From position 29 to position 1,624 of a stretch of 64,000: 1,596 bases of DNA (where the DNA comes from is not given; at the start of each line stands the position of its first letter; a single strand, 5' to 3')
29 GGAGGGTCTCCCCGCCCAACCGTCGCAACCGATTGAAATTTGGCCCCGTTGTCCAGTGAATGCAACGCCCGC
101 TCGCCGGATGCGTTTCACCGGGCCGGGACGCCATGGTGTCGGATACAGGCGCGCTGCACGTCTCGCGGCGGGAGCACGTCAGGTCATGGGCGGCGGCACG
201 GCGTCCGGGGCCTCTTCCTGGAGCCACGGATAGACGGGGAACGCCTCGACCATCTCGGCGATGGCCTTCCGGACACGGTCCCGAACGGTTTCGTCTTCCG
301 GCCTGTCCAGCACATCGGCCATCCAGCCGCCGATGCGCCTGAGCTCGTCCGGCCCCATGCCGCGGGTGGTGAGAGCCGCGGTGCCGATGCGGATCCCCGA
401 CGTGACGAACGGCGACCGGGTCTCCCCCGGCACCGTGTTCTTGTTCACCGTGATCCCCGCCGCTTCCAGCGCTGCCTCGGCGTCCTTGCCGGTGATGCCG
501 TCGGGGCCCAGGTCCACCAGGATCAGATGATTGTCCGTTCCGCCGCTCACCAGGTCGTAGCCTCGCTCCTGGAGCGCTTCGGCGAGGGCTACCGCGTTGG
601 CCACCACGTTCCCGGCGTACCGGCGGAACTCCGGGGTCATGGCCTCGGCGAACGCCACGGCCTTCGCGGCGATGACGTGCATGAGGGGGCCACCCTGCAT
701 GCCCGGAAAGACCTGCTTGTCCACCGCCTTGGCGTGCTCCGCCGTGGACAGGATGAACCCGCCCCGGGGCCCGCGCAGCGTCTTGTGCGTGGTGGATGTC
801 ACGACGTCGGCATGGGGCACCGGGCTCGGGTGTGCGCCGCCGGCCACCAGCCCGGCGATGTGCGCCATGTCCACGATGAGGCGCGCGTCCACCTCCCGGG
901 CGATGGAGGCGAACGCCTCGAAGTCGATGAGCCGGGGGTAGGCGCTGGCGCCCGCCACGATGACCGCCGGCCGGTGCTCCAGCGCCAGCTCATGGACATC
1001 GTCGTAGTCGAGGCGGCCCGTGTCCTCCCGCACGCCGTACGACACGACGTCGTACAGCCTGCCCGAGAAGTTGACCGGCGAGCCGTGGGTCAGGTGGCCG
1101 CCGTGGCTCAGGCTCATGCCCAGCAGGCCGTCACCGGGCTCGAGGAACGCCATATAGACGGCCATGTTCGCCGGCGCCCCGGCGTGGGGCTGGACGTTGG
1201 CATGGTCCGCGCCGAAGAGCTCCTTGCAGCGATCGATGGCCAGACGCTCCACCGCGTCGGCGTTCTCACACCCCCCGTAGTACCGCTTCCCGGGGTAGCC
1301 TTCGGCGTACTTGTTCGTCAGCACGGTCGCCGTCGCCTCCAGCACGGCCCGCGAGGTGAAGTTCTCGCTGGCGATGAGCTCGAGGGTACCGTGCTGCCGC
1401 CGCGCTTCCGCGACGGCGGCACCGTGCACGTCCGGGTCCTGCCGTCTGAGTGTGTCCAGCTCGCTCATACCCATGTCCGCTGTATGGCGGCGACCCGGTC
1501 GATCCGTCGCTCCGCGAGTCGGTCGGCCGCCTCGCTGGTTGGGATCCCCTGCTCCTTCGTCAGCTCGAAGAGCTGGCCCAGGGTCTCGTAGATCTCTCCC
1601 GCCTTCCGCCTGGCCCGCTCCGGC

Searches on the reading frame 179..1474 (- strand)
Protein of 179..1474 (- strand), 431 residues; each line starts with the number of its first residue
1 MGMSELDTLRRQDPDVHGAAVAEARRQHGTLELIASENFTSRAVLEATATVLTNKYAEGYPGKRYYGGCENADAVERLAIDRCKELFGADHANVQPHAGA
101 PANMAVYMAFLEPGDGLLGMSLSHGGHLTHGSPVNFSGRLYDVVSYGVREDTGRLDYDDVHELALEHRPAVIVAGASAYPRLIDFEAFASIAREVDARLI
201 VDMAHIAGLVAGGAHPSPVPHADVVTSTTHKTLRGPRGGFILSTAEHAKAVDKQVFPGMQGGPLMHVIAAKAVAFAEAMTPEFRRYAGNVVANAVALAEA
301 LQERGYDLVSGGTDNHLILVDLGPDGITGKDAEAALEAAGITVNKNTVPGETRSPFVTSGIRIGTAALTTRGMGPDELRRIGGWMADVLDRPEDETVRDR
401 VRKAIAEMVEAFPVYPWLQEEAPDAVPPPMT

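Call 45: list_cluster_members(proteins=[window:179-1474:-, window:179-1468:-, window:58813-60978:-, window:58813-60984:-, window:52592-54637:-, window:55258-57078:+])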
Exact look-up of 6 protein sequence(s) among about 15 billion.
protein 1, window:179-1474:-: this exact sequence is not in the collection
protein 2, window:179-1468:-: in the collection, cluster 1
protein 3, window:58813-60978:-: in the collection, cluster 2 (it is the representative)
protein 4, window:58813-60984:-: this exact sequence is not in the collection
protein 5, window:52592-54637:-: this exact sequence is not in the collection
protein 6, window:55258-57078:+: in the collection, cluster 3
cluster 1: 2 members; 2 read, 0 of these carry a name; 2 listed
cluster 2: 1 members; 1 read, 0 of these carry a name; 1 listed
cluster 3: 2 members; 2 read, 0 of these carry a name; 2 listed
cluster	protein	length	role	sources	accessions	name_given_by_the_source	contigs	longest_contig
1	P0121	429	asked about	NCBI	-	-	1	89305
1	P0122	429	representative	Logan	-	-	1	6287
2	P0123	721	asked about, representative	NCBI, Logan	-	-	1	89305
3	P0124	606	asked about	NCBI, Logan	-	-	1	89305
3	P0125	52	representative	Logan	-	-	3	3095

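Call 46: find_encoding_contigs(protein=window:179-1468:-, flank=10000, max_places=3)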
Protein window:179-1468:- (429 aa): no gene with exactly this product is on record in the collection.
